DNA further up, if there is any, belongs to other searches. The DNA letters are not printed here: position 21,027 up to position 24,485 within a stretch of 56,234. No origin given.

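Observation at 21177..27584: Two-gene PLD-SNF2 helicase plus giant adenine methyltransferase system that fits no standard R-M type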

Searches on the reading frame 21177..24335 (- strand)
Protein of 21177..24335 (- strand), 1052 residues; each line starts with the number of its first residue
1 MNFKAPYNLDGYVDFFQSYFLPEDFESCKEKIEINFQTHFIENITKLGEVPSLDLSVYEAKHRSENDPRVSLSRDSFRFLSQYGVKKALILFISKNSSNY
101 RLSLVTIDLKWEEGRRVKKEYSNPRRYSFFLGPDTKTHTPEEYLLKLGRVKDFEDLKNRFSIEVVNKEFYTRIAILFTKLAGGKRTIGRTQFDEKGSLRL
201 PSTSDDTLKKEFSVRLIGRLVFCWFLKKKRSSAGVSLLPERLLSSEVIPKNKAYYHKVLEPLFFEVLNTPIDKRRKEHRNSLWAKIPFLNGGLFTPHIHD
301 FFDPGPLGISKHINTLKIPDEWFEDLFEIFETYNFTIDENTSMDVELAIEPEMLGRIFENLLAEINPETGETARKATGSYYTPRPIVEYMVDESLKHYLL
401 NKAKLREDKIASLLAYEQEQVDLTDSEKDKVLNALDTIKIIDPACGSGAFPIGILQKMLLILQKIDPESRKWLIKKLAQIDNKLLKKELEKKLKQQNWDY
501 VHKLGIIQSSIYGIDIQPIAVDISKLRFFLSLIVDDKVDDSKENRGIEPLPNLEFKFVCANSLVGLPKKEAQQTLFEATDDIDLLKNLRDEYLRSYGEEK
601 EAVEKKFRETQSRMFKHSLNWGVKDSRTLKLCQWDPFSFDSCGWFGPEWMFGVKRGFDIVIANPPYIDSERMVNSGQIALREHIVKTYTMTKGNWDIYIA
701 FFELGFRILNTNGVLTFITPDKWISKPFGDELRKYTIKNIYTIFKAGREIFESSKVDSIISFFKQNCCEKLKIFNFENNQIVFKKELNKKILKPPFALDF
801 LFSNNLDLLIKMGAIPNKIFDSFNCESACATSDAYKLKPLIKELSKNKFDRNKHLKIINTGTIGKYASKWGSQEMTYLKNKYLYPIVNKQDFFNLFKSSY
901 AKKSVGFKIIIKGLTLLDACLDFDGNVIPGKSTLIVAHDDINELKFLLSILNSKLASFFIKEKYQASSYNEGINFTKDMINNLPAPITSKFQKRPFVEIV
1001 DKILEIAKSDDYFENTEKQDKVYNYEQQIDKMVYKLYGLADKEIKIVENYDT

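Call 6: search_protein_families(library=pfam, proteins=[window:21177-24335:-], max_evalue=0.01)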
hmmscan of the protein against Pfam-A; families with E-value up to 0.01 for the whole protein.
window:21177-24335:- (1052 aa): 6 families
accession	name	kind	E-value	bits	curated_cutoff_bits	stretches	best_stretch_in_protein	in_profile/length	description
PF07669.17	Eco57I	-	1.5e-30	107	25.3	1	510-740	2-159/171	Eco57I restriction-modification methylase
PF02384.22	N6_Mtase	-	1.5e-12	47.9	20.4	1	653-793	122-261/311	N-6 DNA Methylase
PF20473.4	MmeI_Mtase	-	6.2e-07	29.3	27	1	429-718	12-197/259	MmeI, DNA-methyltransferase domain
PF20465.4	MmeI_hel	-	0.0013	19.9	27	0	218-294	8-75/75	MmeI, helicase spacer domain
PF01170.24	UPF0020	-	0.0014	18.8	22.3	0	436-527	28-95/197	RMKL-like, methyltransferase domain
PF12950.13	TaqI_C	-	0.0016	19.1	26.5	1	908-984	41-117/118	TaqI-like C-terminal specificity domain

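Call 7: search_protein_families(library=padloc, proteins=[window:21177-24335:-], max_evalue=0.01)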
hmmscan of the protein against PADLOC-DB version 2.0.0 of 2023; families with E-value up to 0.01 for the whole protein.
window:21177-24335:- (1052 aa): 42 families (the best 25 are shown)
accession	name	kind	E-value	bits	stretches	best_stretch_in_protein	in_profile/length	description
PDLC03601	REase_MTase_IIG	-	9.8e-80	266.7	1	201-769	228-784/1110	Type IIG restriction enzyme-methyltransferase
PDLC03596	REase_MTase_IIG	-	2.4e-70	235.8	3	434-766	538-820/1148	Type IIG restriction enzyme-methyltransferase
PDLC03612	REase_MTase_IIG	-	1.8e-58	196.6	3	257-608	319-699/1247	Type IIG restriction enzyme-methyltransferase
PDLC03604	REase_MTase_IIG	-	2.9e-31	106.4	3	655-785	533-668/1011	Type IIG restriction enzyme-methyltransferase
PDLC03628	REase_MTase_IIG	-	9.8e-29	98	2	435-609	492-673/1100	Type IIG restriction enzyme-methyltransferase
PDLC03629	REase_MTase_IIG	-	3.4e-24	82.8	2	346-544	340-525/1182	Type IIG restriction enzyme-methyltransferase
PDLC03609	REase_MTase_IIG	-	3.6e-24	82.6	3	654-786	555-688/1066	Type IIG restriction enzyme-methyltransferase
PDLC02521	PglX|PglXI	-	1.1e-22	77.9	2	655-769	480-592/1174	PglX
PDLC02643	DrmMI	-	9.1e-21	71.4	2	372-585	550-739/1347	DrmMI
PDLC03335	MTase_II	-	1.9e-18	64.5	1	650-795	189-336/607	Type II methyltransferase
PDLC02527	PglX|PglXI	-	3.2e-15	53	2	380-530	238-389/1332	PglX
PDLC02638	DrmMI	-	4.1e-15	53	2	372-589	549-746/935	DrmMI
PDLC02525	PglX|PglXI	-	6.5e-15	52.8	2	376-450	227-297/607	PglX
PDLC03313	MTase_II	-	8.5e-15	52.3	1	655-737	143-221/563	Type II methyltransferase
PDLC03226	MTase_II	-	8.4e-14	49.1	2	656-766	128-236/579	Type II methyltransferase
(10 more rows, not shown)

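Call 8: search_protein_families(library=ncbifam, proteins=[window:21177-24335:-], max_evalue=0.01)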
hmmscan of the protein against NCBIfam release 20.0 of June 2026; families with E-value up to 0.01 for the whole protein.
window:21177-24335:- (1052 aa): 7 families
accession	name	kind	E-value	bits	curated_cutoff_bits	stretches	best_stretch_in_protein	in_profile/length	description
NF033452.1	BREX_1_MTaseX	exception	1.1e-25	89.7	500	1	381-770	254-617/1210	BREX-1 system adenine-specific DNA-methyltransferase PglX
NF033451.1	BREX_2_MTaseX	equivalog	1.9e-11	42.5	400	1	363-473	181-260/1185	BREX-2 system adenine-specific DNA-methyltransferase PglX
NF033455.1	BREX_6_MTaseX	exception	1.9e-11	42.2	900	2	656-758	554-650/1319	BREX-6 system adenine-specific DNA-methyltransferase PglX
TIGR02987.1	met_A_Alw26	exception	1.5e-09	37.1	353.5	0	701-765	178-247/523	Alw26I/Eco31I/Esp3I family type II restriction adenine-specific DNA-methyltransferase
NF033454.1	BREX_5_MTaseX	exception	1.4e-05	22.9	900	1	656-734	502-573/1404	BREX-5 system adenine-specific DNA-methyltransferase PglX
TIGR03534.1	RF_mod_PrmC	equivalog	0.00024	20.6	199.1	1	652-675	152-175/253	peptide chain release factor N(5)-glutamine methyltransferase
NF047738.1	antiphage_MADS2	equivalog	0.002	16.5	720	0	431-465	326-360/654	methylation-associated defense system DNA methyltransferase MAD2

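Call 10: search_solved_structures(query=window:21177-24335:-, max_evalue=0.01)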
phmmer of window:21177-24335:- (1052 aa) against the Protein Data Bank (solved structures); distinct sequences matched with E-value up to 0.01: 6.
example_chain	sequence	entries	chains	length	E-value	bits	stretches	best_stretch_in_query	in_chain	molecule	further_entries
1g38_A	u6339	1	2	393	6.8e-08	34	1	654-766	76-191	MODIFICATION METHYLASE TAQI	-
2ibs_A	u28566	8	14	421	7.6e-08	33.8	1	654-766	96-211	Modification methylase TaqI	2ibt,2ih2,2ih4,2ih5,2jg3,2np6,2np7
1aqi_A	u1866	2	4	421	7.7e-08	33.8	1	654-766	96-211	ADENINE-N6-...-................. TAQI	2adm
1aqj_A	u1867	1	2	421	7.7e-08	33.8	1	654-766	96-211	ADENINE-N6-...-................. TAQI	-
7qw5_A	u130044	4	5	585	4.3e-07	31.4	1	657-765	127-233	Modification methylase BseCI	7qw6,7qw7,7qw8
2okc_A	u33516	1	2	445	0.00064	20.8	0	347-392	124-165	Type I restriction enzyme StySJI M protein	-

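Call 25: find_homologous_proteins(query=window:21177-24335:-, max_evalue=1e-10)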
Query window:21177-24335:- (1052 aa): 7880 proteins with E <= 1e-10 among 8000 candidates; the best 120 are listed.
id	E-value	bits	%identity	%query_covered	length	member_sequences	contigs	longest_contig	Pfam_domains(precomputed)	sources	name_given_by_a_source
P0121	0.0e+0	2393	100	100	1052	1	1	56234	PF02384.23,PF07669.18,PF20473.5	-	-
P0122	0.0e+0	1546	66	100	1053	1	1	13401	PF02384.23,PF07669.18,PF12950.14,PF20473.5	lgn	-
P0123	0.0e+0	1504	63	100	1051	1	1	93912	PF02384.23,PF07669.18,PF20473.5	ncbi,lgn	-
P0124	0.0e+0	1461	61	100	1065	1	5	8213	PF02384.23,PF07669.18,PF20473.5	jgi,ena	-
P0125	0.0e+0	1431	61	100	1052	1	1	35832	PF02384.23,PF07669.18,PF20473.5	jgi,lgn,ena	-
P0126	0.0e+0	1372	61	100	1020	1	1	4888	PF02384.23,PF07669.18,PF12950.14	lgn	-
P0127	0.0e+0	1338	59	100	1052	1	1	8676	PF02384.23,PF07669.18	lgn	-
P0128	0.0e+0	1322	64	87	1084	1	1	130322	PF25120.2,PF02384.23,PF07669.18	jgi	jgi:type I restriction-modification system DNA methylase subunit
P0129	0.0e+0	1302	56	98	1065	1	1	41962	PF02384.23,PF07669.18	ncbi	-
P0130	0.0e+0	1279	56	100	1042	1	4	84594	PF02384.23,PF07669.18,PF20473.5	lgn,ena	-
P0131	0.0e+0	1269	55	100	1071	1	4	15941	PF02384.23,PF07669.18,PF12950.14,PF20473.5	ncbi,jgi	ncbi:MAG: Eco57I restriction-modification methylase domain-containing protein [Planctomycetota bacte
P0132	0.0e+0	1265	55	100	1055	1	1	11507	PF02384.23,PF07669.18,PF12950.14,PF20473.5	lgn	-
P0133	0.0e+0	1247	56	100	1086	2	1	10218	PF02384.23,PF07669.18,PF12950.14,PF20473.5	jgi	jgi:adenine-specific DNA-methyltransferase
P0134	0.0e+0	1243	54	99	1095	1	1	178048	PF25120.2,PF02384.23,PF07669.18,PF12950.14,PF20473.5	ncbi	-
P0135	0.0e+0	1233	70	71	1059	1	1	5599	PF02384.23,PF07669.18,PF12950.14,PF01170.25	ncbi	-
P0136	0.0e+0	1232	56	100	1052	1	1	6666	PF02384.23,PF07669.18,PF12950.14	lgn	-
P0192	0.0e+0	1138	68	66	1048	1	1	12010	PF02384.23,PF07669.18,PF22837.2,PF20473.5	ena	-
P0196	0.0e+0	1134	53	100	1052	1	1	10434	PF02384.23,PF07669.18,PF12950.14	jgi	-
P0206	0.0e+0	1128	51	100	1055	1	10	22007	PF25120.2,PF02384.23,PF07669.18,PF20473.5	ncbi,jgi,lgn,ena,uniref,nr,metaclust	ncbi:hypothetical protein A2356_01355 [Candidatus Nomurabacteria bacterium RIFOXYB1_FULL_39_16]|unir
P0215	0.0e+0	1123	53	100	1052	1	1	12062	PF02384.23,PF07669.18,PF12950.14,PF20473.5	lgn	-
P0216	0.0e+0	1122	52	96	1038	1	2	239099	PF02384.23,PF07669.18,PF20473.5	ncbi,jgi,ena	ncbi:MAG: N-6 DNA methylase [Dehalococcoidales bacterium]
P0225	0.0e+0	1116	53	100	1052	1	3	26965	PF25120.2,PF02384.23,PF07669.18,PF12950.14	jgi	jgi:adenine-specific DNA-methyltransferase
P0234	0.0e+0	1108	51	98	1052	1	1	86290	PF25120.2,PF02384.23,PF07669.18,PF20473.5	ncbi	-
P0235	0.0e+0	1108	52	92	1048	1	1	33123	PF02384.23,PF07669.18,PF20473.5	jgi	jgi:hypothetical protein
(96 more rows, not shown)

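Call 42: search_solved_structures(query=A1, max_evalue=1)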
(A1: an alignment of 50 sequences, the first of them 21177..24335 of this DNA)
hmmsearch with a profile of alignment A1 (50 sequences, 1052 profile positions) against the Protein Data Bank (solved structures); distinct sequences matched with E-value up to 1: 19.
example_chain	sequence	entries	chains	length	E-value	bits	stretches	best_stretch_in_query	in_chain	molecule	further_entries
7lni_A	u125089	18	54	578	1.3e-28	102.7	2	656-1035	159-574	Site-specific DNA-methyltransferase (adenine-specific)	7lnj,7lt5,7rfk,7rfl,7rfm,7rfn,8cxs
8cxz_A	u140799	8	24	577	1.6e-28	102.5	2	656-1035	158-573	Site-specific DNA-methyltransferase (adenine-specific)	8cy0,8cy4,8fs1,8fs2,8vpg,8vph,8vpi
7qw5_A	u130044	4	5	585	8.5e-27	96.8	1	657-1039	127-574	Modification methylase BseCI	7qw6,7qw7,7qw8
8c45_A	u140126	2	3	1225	1.6e-19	72.7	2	654-1048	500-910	site-specific DNA-methyltransferase (adenine-specific)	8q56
9ewz_C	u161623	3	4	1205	1e-15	60.1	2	654-992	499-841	Adenine-specific methyltransferase BrxX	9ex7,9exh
8zek_A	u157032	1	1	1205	1e-15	60.1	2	654-992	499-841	site-specific DNA-methyltransferase (adenine-specific)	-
1aqi_A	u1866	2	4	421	6.6e-13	50.8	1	655-768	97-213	ADENINE-N6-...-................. TAQI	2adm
2ibs_A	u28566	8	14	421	7.2e-13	50.7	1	655-768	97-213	Modification methylase TaqI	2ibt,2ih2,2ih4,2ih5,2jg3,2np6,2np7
1aqj_A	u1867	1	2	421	7.2e-13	50.7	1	655-768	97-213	ADENINE-N6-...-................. TAQI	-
1g38_A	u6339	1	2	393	9.5e-13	50.3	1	655-768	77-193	MODIFICATION METHYLASE TAQI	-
7vru_A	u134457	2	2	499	8.7e-09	37.2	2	655-794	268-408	Site-specific DNA-methyltransferase (adenine-specific)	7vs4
7lo5_A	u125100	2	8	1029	4.7e-07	31.4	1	659-745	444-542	Site-specific DNA-methyltransferase (adenine-specific)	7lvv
2okc_A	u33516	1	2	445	5.4e-05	24.6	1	658-785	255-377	Type I restriction enzyme StySJI M protein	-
5hr4_C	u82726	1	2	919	7.8e-05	24.1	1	153-295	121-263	MmeI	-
7vru_B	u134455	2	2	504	0.00035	21.9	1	655-792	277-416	Site-specific DNA-methyltransferase (adenine-specific)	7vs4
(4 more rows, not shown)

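Call 61: find_encoding_contigs(protein=P0216, flank=8000, max_places=1)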
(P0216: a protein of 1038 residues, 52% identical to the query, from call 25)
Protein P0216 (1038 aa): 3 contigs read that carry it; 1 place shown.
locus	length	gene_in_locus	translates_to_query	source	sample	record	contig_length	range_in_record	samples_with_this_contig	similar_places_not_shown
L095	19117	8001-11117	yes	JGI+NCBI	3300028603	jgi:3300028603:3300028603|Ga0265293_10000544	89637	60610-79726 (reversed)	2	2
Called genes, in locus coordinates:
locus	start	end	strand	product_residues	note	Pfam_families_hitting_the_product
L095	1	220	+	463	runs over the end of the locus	PF18073:Zn_ribbon_LapB, PF13481:AAA_25, PF03796:DnaB_C (weak), PF06745:ATPase, PF13401:AAA_22 (weak), PF25199:nSTAND_NTPase5 (weak), PF06745:ATPase (weak), PF13541:ChlI, +1 more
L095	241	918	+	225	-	PF01128:IspD, PF02348:CTP_transf_3 (weak), PF12804:NTP_transf_3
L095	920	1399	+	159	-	PF02542:YgbB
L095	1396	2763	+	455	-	PF01406:tRNA-synt_1e, PF01921:tRNA-synt_1f (faint), PF09334:tRNA-synt_1g, PF00133:tRNA-synt_1, PF09190:DALR_2, PF23493:CysS_C (weak)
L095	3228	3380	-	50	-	-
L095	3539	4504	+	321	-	PF08279:HTH_11, PF13280:WYL, PF25583:WCX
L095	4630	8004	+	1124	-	PF09565:RE_NgoFVII (faint), PF13091:PLDc_2, PF04851:ResIII (faint), PF00270:DEAD (faint), PF20720:nSTAND3 (faint), PF00176:SNF2-rel_dom, PF00271:Helicase_C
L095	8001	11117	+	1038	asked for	PF02384:N6_Mtase (faint), PF20473:MmeI_Mtase (faint), PF07669:Eco57I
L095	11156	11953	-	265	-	PF02535:Zip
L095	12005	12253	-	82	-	PF09012:FeoC, PF09339:HTH_IclR (weak)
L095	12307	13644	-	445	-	PF17910:FeoB_Cyto, PF07670:Gate, PF07664:FeoB_C, PF07670:Gate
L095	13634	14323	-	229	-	PF00009:GTP_EFTU (weak), PF01926:MMR_HSR1, PF02421:FeoB_N, PF17910:FeoB_Cyto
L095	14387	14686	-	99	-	PF04023:FeoA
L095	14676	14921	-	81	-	PF04023:FeoA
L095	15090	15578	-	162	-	PF01325:Fe_dep_repress, PF12802:MarR_2 (faint), PF13412:HTH_24 (weak), PF02742:Fe_dep_repr_C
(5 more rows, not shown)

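Call 62: find_encoding_contigs(protein=P0206, flank=8000, max_places=1)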
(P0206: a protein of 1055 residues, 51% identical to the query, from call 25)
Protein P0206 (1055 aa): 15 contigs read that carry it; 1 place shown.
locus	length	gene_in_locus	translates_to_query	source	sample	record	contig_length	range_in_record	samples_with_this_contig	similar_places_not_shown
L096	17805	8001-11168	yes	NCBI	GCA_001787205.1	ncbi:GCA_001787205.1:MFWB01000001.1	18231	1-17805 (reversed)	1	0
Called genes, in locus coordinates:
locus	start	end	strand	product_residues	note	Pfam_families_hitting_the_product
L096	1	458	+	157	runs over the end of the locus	PF12666:PrgI (weak)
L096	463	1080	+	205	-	PF26593:TraC-like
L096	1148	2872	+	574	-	PF01935:DUF87, PF12846:AAA_10, PF19044:P-loop_TraG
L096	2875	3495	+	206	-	PF01551:Peptidase_M23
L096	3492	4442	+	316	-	-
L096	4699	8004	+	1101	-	PF00270:DEAD (faint), PF04851:ResIII (faint), PF00176:SNF2-rel_dom, PF00271:Helicase_C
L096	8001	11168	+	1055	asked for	PF25120:DUF7814 (weak), PF02384:N6_Mtase (faint), PF20473:MmeI_Mtase (weak), PF07669:Eco57I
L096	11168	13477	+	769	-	PF01935:DUF87, PF12846:AAA_10 (faint)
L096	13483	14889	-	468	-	PF11074:DUF2779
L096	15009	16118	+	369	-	-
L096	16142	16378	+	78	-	PF13560:HTH_31, PF12844:HTH_19 (weak), PF01381:HTH_3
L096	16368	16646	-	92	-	-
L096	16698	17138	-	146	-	PF13091:PLDc_2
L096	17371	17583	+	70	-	-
